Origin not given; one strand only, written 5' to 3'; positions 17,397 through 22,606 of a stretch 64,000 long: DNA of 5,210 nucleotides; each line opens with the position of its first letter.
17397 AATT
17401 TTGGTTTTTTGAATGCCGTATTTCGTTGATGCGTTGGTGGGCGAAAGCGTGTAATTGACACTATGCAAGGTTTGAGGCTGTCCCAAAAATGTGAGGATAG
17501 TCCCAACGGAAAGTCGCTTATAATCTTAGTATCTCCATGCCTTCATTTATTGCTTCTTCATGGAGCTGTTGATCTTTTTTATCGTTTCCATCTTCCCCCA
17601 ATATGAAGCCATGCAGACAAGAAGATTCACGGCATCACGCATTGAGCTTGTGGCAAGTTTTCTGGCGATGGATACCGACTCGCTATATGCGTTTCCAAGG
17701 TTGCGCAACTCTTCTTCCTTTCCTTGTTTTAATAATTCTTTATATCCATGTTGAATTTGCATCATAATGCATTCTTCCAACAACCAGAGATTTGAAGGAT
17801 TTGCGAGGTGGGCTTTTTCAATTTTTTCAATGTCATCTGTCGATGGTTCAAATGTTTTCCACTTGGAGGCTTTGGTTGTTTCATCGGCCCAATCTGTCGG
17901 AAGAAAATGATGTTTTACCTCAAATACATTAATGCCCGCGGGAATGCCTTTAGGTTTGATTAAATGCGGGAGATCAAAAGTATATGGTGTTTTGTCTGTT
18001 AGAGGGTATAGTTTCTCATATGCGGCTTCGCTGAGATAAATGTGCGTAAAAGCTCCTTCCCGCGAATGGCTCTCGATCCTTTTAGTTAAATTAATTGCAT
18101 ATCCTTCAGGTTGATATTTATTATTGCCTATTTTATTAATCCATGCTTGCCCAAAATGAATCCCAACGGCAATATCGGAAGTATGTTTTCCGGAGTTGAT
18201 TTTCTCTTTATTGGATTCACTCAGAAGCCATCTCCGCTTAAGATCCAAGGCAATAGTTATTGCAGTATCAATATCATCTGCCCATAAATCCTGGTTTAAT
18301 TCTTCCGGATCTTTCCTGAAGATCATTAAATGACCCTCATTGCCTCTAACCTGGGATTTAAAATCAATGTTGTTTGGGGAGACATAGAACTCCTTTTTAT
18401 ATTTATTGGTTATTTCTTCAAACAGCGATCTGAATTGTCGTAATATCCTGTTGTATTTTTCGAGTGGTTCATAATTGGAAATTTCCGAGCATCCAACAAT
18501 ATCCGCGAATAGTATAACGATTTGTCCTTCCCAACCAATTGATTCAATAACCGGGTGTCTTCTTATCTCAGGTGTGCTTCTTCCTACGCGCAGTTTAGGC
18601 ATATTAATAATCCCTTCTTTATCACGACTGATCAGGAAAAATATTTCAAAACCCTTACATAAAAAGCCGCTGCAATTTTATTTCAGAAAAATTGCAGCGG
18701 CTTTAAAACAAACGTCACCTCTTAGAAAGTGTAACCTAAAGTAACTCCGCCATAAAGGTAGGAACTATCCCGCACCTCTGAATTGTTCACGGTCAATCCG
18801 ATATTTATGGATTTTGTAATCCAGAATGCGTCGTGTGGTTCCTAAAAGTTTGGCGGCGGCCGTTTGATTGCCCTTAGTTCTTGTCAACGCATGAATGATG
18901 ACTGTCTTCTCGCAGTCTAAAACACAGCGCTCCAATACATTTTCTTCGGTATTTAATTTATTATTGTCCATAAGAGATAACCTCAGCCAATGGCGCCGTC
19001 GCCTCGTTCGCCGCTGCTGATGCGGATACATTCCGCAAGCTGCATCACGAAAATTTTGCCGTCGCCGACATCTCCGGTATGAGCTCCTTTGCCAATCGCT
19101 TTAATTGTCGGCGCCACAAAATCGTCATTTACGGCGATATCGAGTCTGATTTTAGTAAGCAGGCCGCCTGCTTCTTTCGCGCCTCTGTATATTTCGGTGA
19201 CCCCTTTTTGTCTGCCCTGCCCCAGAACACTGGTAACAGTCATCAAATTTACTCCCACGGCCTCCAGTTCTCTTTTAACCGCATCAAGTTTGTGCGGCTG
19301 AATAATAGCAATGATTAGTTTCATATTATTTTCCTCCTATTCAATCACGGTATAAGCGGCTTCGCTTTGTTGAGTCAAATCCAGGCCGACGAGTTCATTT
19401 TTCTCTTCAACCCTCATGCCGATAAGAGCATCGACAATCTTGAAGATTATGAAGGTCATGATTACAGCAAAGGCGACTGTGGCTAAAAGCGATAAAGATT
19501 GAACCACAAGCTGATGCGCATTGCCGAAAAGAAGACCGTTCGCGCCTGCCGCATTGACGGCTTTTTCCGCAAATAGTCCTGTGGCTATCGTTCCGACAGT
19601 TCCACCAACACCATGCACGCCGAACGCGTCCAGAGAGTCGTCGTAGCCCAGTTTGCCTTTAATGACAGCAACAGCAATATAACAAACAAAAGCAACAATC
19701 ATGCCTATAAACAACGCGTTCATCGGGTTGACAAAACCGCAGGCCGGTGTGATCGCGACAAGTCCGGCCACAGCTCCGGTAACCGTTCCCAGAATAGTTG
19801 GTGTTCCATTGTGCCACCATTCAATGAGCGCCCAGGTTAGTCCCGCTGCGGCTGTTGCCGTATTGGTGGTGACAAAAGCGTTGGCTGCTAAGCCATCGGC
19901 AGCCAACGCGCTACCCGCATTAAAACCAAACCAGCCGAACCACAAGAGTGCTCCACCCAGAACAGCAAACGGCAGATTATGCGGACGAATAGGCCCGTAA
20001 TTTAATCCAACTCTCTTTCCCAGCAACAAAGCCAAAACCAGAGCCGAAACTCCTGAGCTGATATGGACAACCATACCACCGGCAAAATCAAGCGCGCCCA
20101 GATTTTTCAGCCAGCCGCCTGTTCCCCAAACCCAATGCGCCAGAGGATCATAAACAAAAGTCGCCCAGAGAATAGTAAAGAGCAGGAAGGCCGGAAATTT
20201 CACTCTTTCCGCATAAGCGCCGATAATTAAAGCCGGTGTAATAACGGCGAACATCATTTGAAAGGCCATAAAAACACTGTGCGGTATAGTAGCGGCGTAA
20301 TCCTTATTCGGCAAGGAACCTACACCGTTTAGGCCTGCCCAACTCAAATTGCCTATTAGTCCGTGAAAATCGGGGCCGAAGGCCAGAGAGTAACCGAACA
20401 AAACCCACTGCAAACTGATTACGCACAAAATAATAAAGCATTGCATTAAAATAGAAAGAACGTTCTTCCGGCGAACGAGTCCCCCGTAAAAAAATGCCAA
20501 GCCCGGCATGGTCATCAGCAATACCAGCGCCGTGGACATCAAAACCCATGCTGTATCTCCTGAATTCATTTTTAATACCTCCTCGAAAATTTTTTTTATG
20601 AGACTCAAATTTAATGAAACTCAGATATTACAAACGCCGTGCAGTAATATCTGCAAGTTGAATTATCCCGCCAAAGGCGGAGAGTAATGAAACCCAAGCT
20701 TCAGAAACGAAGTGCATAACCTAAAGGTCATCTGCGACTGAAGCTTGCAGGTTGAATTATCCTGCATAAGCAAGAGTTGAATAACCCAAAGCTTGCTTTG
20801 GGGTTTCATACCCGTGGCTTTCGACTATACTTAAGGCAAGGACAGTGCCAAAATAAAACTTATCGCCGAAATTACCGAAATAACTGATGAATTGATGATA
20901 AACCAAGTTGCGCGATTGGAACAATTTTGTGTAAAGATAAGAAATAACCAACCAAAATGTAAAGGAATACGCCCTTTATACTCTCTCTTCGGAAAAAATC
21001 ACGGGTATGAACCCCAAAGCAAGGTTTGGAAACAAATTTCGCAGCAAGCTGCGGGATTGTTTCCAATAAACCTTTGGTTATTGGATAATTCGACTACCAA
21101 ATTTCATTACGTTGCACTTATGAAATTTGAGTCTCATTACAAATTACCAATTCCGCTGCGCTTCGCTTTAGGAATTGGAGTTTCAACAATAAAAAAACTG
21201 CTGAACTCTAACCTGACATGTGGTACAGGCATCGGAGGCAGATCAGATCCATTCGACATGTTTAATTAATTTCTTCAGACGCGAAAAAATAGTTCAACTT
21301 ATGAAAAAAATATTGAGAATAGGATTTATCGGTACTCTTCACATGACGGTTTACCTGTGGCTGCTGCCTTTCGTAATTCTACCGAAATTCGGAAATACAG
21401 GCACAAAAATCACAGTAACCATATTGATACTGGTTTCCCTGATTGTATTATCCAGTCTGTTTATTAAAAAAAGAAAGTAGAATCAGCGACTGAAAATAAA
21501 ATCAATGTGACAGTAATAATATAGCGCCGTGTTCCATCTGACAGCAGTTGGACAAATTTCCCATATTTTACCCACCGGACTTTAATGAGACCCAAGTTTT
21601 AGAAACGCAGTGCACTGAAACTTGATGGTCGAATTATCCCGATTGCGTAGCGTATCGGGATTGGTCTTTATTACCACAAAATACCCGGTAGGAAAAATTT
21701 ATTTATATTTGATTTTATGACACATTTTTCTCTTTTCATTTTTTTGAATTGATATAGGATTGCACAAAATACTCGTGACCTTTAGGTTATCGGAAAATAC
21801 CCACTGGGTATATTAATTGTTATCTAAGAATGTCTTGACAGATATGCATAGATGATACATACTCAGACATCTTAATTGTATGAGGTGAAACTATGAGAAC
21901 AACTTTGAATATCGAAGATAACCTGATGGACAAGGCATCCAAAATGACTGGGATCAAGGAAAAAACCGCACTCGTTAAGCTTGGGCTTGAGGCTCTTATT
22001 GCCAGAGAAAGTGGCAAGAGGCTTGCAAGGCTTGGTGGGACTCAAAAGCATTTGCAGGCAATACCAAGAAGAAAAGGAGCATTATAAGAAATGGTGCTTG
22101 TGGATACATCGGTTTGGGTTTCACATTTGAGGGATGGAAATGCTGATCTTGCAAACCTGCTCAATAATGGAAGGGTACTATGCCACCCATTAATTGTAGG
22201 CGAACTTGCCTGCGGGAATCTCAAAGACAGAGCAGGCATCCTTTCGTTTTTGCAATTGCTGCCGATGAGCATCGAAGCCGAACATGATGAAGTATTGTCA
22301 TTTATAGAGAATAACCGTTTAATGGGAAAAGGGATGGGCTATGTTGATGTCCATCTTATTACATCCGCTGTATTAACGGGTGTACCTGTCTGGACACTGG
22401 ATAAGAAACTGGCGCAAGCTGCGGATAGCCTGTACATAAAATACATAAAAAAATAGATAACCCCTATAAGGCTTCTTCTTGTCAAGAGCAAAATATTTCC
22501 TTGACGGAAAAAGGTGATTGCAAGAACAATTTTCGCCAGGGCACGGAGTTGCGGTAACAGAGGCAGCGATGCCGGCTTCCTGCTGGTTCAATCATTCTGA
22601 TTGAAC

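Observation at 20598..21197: Family-1 hairpin-linker mosaic repeats: 7-8 intergenic copies, here as an inverted pair enclosing the amtB promoter/enhancer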

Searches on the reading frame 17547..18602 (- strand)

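Call 45: search_protein_families(library=pfam, proteins=[window:17547-18602:-])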
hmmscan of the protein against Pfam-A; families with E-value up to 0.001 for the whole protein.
window:17547-18602:- (351 aa): 1 family
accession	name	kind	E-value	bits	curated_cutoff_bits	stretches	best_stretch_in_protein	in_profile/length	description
PF00211.25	Guanylate_cyc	-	2e-07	31.3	21.9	1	26-199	7-156/183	Adenylate and Guanylate cyclase catalytic domain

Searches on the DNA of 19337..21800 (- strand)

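Call 18: search_rna_families(source=window, start=20500, end=21800, threshold=evalue, max_evalue=10)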
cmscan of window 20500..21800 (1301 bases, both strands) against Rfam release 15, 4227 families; matches with E-value up to 10: 3.
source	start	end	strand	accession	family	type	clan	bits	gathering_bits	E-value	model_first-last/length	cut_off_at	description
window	21638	21727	-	RF04331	Plastid-clpP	Cis-reg;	-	18.3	55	4.7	1-69/69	no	Plastid-clpP 5UTR RNA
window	20957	21024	+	RF01730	Termite-leu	Cis-reg;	-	15.6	51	3.6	1-78/78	no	Termite-leu RNA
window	20834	20880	-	RF00039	DicF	Gene; antisense;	-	14.4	48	5.4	1-52/52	no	DicF RNA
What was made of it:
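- On Any Rfam RNA family: In 20500-21800 only three chance-level hits appear, at E = 3.6-5.4 (call 18).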

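Call 78: search_with_rna_model(model_id=R1, sources=[L112, L113, L114, L115, L116, L117, L118, L119, L120, L121, L122, L123, L124, L125, L126, L127, L128, L129, L130, L131, L132, L133, L134, L135, L136, L137, L138, L139, L140, L141, L142, L143, L144, L145, L146, L147, L148, L149, L150, L151, L152, L153, L154, L155, L156, L157, L158, L159, L160, L161, L162, L163, L164, L165, L166, L167, L168, L169, L170, L171, L172, L173, L174, L175, L176, L177, L178, L179, L180, L181, L182, L183, L184, L185, L186, L187, L188, L189, L190, L191], max_evalue=0.01)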
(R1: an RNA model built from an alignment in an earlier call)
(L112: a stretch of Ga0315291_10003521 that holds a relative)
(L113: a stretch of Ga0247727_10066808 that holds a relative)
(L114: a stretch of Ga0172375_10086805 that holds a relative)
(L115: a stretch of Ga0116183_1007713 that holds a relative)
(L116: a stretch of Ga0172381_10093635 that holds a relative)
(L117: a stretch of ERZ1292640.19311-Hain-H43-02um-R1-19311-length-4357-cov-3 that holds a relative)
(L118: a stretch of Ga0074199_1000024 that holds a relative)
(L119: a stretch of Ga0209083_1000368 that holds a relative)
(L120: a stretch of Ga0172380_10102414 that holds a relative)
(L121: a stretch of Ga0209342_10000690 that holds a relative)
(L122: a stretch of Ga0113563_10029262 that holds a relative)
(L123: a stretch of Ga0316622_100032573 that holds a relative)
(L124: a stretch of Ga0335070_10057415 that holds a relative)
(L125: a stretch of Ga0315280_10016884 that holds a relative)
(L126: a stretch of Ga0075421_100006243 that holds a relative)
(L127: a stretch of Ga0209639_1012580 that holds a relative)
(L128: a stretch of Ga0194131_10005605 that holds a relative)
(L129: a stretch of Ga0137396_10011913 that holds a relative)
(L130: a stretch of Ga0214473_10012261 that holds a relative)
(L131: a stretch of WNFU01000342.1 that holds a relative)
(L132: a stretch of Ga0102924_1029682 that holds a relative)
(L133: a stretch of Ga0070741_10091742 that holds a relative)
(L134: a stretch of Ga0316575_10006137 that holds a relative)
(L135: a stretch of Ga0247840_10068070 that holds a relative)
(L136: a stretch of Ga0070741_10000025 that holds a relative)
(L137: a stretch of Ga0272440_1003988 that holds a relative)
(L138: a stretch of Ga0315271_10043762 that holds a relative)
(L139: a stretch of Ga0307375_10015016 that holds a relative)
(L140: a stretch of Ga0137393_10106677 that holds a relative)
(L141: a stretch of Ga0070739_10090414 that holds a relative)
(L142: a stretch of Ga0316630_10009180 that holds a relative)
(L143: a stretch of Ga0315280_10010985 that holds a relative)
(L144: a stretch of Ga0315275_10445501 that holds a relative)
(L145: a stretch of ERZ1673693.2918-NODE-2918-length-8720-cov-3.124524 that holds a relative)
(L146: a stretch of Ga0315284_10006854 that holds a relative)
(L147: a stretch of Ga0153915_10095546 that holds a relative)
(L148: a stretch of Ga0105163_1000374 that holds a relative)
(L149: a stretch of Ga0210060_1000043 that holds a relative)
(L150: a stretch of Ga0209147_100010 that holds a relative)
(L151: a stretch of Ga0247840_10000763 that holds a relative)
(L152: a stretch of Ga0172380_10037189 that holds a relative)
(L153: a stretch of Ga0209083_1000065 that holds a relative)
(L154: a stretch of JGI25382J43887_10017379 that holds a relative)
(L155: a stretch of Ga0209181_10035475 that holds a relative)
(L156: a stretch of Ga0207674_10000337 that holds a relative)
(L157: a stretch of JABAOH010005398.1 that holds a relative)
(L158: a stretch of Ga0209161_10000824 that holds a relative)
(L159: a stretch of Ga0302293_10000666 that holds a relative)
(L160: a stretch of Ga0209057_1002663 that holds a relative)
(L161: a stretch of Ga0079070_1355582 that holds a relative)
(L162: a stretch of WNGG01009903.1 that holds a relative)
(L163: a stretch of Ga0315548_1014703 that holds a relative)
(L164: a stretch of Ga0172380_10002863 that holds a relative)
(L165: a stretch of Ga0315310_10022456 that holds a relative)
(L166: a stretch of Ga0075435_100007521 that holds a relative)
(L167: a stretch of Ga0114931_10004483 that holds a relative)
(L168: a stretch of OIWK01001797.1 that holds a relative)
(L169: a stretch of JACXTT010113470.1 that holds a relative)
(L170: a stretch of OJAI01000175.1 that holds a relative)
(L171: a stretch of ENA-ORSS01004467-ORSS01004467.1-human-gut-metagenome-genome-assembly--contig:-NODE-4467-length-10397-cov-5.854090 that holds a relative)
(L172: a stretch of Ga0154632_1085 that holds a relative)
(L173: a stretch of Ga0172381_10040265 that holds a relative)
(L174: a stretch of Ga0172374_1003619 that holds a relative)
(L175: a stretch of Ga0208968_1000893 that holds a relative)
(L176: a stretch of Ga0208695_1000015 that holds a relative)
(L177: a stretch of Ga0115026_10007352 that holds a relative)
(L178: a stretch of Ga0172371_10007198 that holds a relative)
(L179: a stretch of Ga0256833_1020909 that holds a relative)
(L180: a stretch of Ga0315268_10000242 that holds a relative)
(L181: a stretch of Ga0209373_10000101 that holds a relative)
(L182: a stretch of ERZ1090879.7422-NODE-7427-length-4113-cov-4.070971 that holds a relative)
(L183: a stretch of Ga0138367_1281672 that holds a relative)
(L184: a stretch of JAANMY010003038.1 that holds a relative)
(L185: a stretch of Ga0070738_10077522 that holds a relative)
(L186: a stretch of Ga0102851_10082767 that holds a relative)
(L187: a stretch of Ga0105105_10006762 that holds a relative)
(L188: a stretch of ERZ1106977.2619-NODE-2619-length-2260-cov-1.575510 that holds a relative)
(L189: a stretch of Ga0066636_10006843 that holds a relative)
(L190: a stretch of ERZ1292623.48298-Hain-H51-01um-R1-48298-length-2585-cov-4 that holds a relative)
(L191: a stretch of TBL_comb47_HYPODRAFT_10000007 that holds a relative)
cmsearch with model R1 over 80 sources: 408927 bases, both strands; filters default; matches with E-value up to 0.01: 2.
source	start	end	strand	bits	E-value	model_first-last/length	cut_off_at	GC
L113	2231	2296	-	34.6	0.00041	1-58/58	no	0.42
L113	524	582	-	30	0.0037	1-58/58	no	0.42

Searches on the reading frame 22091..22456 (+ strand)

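Call 45: search_protein_families(library=pfam, proteins=[window:22091-22456:+])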
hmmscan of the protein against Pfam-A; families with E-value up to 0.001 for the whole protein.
window:22091-22456:+ (121 aa): 1 family
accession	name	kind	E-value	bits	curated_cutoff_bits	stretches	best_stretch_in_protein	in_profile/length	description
PF01850.27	PIN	-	3.5e-06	28.1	23.6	1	2-111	1-118/120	PIN domain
